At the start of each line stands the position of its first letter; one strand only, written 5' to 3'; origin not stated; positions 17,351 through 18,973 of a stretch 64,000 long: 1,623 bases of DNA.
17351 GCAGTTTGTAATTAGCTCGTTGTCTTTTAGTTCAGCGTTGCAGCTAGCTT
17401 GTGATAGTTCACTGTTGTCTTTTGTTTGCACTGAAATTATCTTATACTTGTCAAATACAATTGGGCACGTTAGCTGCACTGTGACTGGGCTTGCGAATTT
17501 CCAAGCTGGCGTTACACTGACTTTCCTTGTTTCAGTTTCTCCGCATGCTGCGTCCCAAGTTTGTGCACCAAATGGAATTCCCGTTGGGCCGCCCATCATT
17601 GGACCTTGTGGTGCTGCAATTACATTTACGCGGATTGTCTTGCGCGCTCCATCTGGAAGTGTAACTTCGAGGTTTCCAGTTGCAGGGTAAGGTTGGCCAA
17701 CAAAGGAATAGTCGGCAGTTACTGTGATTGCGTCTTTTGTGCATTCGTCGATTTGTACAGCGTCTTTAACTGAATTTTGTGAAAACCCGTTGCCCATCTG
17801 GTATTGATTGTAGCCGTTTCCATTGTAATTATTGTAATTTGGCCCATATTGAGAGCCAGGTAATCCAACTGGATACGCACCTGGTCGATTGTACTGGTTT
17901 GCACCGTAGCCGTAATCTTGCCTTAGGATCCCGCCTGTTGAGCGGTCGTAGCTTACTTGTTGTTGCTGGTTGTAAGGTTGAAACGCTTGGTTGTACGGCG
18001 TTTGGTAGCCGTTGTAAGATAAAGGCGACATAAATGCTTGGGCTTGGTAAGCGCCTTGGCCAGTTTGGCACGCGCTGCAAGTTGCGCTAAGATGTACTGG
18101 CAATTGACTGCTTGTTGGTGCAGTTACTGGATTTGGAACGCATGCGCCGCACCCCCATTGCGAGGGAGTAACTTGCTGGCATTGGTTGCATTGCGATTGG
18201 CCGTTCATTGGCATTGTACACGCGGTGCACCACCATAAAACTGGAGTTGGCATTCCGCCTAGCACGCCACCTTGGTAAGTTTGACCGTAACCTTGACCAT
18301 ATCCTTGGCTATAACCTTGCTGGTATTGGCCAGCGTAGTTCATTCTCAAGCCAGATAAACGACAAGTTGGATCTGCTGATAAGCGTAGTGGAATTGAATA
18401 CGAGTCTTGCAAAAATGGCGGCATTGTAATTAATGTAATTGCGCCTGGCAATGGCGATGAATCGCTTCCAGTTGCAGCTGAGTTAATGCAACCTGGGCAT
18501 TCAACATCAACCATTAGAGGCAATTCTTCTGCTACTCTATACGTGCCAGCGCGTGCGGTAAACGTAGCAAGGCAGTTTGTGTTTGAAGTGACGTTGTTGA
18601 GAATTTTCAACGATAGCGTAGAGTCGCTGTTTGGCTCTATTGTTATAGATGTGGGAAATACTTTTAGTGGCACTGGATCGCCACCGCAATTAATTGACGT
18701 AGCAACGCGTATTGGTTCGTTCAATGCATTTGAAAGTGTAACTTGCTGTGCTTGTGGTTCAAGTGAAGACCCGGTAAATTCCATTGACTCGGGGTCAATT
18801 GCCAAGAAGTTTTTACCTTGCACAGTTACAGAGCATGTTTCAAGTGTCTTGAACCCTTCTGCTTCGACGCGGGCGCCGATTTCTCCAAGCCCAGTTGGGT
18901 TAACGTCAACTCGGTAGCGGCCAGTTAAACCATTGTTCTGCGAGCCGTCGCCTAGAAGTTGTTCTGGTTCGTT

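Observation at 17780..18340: Q/Y/G/N-rich prion-like low-complexity segments inside both giant surface proteins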

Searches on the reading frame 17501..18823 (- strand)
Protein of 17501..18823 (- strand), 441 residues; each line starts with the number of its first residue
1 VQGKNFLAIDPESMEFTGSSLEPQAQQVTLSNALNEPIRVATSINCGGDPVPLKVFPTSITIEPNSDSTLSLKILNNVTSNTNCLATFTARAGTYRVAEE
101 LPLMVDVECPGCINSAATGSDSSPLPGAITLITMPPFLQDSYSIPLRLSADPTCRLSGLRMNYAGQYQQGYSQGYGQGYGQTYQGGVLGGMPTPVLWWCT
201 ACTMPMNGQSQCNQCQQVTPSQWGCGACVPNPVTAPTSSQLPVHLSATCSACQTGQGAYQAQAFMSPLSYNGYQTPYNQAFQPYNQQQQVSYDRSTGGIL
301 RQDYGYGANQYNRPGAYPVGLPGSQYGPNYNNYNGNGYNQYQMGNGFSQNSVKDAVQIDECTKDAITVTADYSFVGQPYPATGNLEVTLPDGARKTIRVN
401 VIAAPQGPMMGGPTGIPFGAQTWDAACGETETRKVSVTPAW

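Call 32: predict_structure(alignment_id=A1)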
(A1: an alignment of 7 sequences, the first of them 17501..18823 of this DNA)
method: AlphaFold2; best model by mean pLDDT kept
length: 441 residues; sequences in the alignment: 7
mean_pLDDT: 41.5   pTM: 0.31
mean pLDDT of the five models: 41.5, 40.8, 38.2, 34.1, 31.6
residues with pLDDT >= 90: 0; 70-90: 68; 50-70: 92; < 50: 281
segments of 3 or more residues with pLDDT < 50: 1-4, 19-21, 94-123, 133-136, 161-353, 374-378, 403-441
pLDDT, mean of each block of 10 residues (from residue 1): 59 64 69 77 64 64 80 61 69 43 26 30 47 50 66 66 31 24 25 24 23 22 24 24 23 26 26 24 25 28 24 22 24 22 28 60 71 52 66 63 37 24 23 28 29
secondary structure, 60 per line:
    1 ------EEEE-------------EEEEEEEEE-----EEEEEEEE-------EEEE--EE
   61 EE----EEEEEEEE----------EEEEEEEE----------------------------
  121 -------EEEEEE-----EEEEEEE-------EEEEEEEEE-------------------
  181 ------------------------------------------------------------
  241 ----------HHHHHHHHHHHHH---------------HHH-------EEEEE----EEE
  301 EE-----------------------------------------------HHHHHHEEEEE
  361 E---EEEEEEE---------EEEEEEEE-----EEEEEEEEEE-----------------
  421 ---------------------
elements in order: E7-10 E24-32 E38-45 E53-56 E59-62 E67-74 E85-92 E128-133 E139-145 E153-161 H251-263 E289-293 E298-302 H350-355 E356-361 E365-371 E381-388 E394-403

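Call 33: search_protein_representatives(alignment_id=A1)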
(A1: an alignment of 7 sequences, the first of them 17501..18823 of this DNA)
Query: 7 sequences, 428 profile positions. Proteins with E-value up to 0.001 (for the whole library): 27; up to 1e-10: 10; up to 1e-30: 5. The best 27 are listed.
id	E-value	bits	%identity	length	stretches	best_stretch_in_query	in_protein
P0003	8.4e-218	740.1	-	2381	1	1-428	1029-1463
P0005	8.7e-218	740.0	-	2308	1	1-428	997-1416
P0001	4.2e-215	731.2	-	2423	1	1-428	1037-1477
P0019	2.1e-161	554.3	-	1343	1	51-428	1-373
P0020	4.2e-33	131.5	-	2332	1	2-410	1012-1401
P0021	1.6e-27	113.2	-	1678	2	1-220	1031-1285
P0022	6.5e-23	97.9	-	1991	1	2-247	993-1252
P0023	9.7e-21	90.8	-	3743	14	369-407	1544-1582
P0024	3.9e-16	75.6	-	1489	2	2-163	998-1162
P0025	7.5e-14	68.1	-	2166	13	368-425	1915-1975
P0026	2.3e-09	53.3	-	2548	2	3-108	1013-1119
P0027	3.0e-09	52.9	-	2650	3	2-131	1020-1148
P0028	1.2e-08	50.9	-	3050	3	2-111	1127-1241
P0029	3.1e-08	49.6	-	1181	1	1-111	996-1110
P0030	6.5e-08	48.5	-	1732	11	369-393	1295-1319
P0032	2.1e-07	46.9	-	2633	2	1-97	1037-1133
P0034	2.5e-06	43.3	-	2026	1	1-158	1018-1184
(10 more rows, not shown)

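Call 36: list_cluster_members(proteins=[P0020, P0021, P0022, P0024, P0026, P0027, P0028, P0032, P0034, P0008])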
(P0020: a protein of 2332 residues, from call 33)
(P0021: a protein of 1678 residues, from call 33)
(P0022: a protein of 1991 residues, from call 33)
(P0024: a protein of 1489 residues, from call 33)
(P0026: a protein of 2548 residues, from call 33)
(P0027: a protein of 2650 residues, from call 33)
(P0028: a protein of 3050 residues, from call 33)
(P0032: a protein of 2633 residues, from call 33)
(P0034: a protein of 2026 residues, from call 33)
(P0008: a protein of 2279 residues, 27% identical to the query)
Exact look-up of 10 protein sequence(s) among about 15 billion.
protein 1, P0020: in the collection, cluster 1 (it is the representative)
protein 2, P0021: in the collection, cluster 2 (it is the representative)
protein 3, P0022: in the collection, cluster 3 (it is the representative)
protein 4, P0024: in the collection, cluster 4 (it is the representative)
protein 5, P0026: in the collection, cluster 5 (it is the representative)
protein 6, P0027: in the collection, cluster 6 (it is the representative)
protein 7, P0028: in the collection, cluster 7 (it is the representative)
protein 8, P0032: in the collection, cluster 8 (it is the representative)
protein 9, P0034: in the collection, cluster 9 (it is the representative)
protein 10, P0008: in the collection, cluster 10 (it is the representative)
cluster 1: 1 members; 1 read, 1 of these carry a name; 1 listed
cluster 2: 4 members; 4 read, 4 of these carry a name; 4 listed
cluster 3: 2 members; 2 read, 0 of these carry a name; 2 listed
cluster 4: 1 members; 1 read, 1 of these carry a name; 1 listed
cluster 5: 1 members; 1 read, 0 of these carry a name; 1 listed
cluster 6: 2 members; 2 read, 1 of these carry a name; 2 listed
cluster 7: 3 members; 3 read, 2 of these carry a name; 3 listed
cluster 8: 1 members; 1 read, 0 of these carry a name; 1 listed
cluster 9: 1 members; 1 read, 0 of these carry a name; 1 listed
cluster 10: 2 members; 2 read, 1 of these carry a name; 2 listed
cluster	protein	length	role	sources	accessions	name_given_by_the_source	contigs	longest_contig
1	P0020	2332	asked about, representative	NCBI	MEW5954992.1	MAG: carboxypeptidase regulatory-like domain-containing protein [Candidatus Micrarchaeota ...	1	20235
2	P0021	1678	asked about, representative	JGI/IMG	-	hypothetical protein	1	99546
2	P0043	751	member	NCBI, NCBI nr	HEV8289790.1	MAG TPA: hypothetical protein VGQ00_02435, partial [Candidatus Norongarragalinales ... | hypothetical protein [Candidatus Norongarragalinales archaeon]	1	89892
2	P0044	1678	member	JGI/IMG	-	hypothetical protein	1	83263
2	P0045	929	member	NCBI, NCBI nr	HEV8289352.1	MAG TPA: carboxypeptidase-like regulatory domain-containing protein, partial [Candidatus ... | carboxypeptidase-like regulatory domain-containing protein [Candidatus ...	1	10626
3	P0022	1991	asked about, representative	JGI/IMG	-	-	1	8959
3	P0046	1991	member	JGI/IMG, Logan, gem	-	-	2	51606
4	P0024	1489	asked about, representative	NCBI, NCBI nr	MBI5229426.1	hypothetical protein HY991_04905, partial [Candidatus Micrarchaeota archaeon] | hypothetical protein [Candidatus Micrarchaeota archaeon]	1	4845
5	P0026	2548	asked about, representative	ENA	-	-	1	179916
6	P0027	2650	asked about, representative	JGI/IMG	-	hypothetical protein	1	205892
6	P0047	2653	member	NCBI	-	-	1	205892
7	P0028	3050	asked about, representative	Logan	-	-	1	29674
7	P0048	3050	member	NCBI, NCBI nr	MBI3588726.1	carboxypeptidase regulatory-like domain-containing protein [Candidatus Micrarchaeota ...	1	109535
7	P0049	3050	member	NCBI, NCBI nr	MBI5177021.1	carboxypeptidase regulatory-like domain-containing protein [Candidatus Micrarchaeota ...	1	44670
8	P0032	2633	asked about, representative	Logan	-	-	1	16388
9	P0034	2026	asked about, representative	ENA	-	-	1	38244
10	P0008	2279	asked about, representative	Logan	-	-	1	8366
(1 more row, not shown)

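Call 59: fold_search(model_id=the predicted structure, library=pdb)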
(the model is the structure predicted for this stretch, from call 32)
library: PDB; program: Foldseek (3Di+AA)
matches with E <= 10: 1399; with E <= 0.001: 38
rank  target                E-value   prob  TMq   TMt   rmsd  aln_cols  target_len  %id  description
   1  1z9l                  1.7e-04  1.00  0.17  0.53   4.4       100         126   16  1.7 Angstrom Crystal Structure of the Rat VAP-A MSP Homology Domain (released 2005-07-19)
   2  8hs7                  1.8e-04  1.00  0.17  0.53   3.9       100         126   11  Crystal structure of Vesicle-associated membrane protein-associated protein SCS2 from yeast (released 2024-01-17)
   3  2bvu_D                2.5e-04  1.00  0.18  0.58   2.8        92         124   15  D83R mutant of Asaris suum major sperm protein (MSP) (released 2006-10-25)
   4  2co6_B                2.8e-04  1.00  0.18  0.36   2.6        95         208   19  Salmonella enterica SafA pilin in complex with the SafB chaperone (Type I) (released 2006-06-27)
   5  1z9o_A                3.0e-04  1.00  0.16  0.50   4.7       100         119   17  1.9 Angstrom Crystal Structure of the Rat VAP-A MSP Homology Domain in Complex with the Rat ORP1 FFAT Motif (released 2005-07-19)
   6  2cri_MODEL_1_A        3.0e-04  1.00  0.14  0.38   5.5        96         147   18  Solution structure of the MSP domain of mouse VAMP-associated proteinA (released 2005-11-20)
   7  1p5u_A                3.2e-04  1.00  0.18  0.37   3.0        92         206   12  X-ray structure of the ternary Caf1M:Caf1:Caf1 chaperone:subunit:subunit complex (released 2003-06-24)
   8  6lp4                  3.2e-04  1.00  0.18  0.58   3.3       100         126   11  Structural basis and functional analysis epo1-bem3p complex for bud growth (released 2021-01-13)
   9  7x14_A                3.6e-04  1.00  0.16  0.51   9.8       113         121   13  Crystal structure of phospho-FFAT motif of MIGA2 bound to VAPB (released 2022-09-14)
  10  3q48_B                3.8e-04  1.00  0.15  0.34   2.1        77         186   18  Crystal structure of Pseudomonas aeruginosa CupB2 chaperone (released 2011-02-09)
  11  1m1s                  4.2e-04  1.00  0.17  0.61   2.9        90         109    8  Structure of WR4, a C.elegans MSP family member (released 2003-07-29)
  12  2co7_B                4.5e-04  1.00  0.15  0.33   2.0        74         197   23  Salmonella enterica SafA pilin in complex with the SafB chaperone (Type II) (released 2006-06-27)
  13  9c72                  5.0e-04  1.00  0.17  0.68   2.9        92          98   13  Structure of the ASH3 domain of Drosophila melanogaster Spd-2 (released 2025-04-02)
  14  8hqu                  5.3e-04  1.00  0.18  0.59   3.7       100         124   11  Crystal structure of the major sperm protein domain of SCS2 from saccharomyces cerevisiae (released 2023-12-27)
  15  2msp_A                5.3e-04  1.00  0.16  0.50   4.7       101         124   18  MAJOR SPERM PROTEIN, BETA ISOFORM, ENGINEERED C59S/T90C MUTANT, PUTATIVE SUBFILAMENT STRUCTURE, PH 8.5 (released 1998-04-15)
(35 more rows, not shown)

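Call 60: find_related_loci(query=A1, collection=genome_contigs, flank=1000)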
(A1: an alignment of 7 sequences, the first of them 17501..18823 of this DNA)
Query A1 (441 aa) in genome_contigs; peptide patterns used: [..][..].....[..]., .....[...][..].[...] (x = any residue, [..] = any of these).
49 stretches matched a pattern; 3 encode a relative of the query (tblastn E <= 1e-3); 3 distinct loci.
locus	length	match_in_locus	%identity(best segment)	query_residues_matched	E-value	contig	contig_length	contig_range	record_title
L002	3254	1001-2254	59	4-428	1e-162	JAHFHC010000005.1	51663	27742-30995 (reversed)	MAG: Candidatus Micrarchaeota archaeon isolate nzgw33 NODE_369_length_51664_cov_3.768291, whole genome shotgun sequence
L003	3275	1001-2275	53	1-441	2e-143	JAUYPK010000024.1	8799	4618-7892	MAG: Candidatus Micrarchaeota archaeon isolate C4_metabat.bin.26 C4_k141_557793, whole genome shotgun sequence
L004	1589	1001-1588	65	4-203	1e-85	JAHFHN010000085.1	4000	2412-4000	MAG: Candidatus Micrarchaeota archaeon isolate nzgw34 NODE_48317_length_4001_cov_2.873969, whole genome shotgun sequence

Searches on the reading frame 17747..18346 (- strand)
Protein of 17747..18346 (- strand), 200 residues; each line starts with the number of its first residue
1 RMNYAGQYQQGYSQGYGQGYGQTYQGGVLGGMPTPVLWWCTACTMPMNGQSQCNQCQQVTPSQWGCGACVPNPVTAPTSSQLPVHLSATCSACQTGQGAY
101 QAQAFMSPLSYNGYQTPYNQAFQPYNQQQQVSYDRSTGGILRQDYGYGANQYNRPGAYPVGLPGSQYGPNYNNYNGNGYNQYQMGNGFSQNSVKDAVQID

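Call 47: search_protein_families(library=pfam, proteins=[window:17747-18346:-], max_evalue=10)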
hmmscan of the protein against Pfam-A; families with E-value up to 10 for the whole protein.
seq(200 aa): 3 families
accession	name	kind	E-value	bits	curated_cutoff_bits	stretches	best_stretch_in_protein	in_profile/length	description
PF07191.17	Zn_ribbon_6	-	0.69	10.4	25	1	39-68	18-47/67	Double zinc ribbon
PF03107.22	C1_2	-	1.8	9.4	26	1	37-57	17-40/48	C1 domain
PF05265.19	DUF723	-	8.4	6.9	20.9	1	45-69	35-59/60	Protein of unknown function (DUF723)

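Call 48: search_solved_structures(query=window:17747-18346:-, max_evalue=10)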
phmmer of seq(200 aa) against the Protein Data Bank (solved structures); distinct sequences matched with E-value up to 10: 0.

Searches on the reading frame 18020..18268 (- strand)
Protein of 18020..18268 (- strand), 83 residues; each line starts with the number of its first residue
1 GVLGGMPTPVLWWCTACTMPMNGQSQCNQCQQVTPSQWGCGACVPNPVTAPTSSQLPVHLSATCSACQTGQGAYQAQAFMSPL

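Call 47: search_protein_families(library=pfam, proteins=[window:18020-18268:-], max_evalue=10)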
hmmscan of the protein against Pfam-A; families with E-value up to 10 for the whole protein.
seq(83 aa): 3 families
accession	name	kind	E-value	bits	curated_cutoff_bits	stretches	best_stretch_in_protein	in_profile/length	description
PF07191.17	Zn_ribbon_6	-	0.064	13.7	25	1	14-42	19-47/67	Double zinc ribbon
PF03107.22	C1_2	-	0.68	10.7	26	1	10-31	16-40/48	C1 domain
PF05265.19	DUF723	-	0.72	10.3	20.9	1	18-43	34-59/60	Protein of unknown function (DUF723)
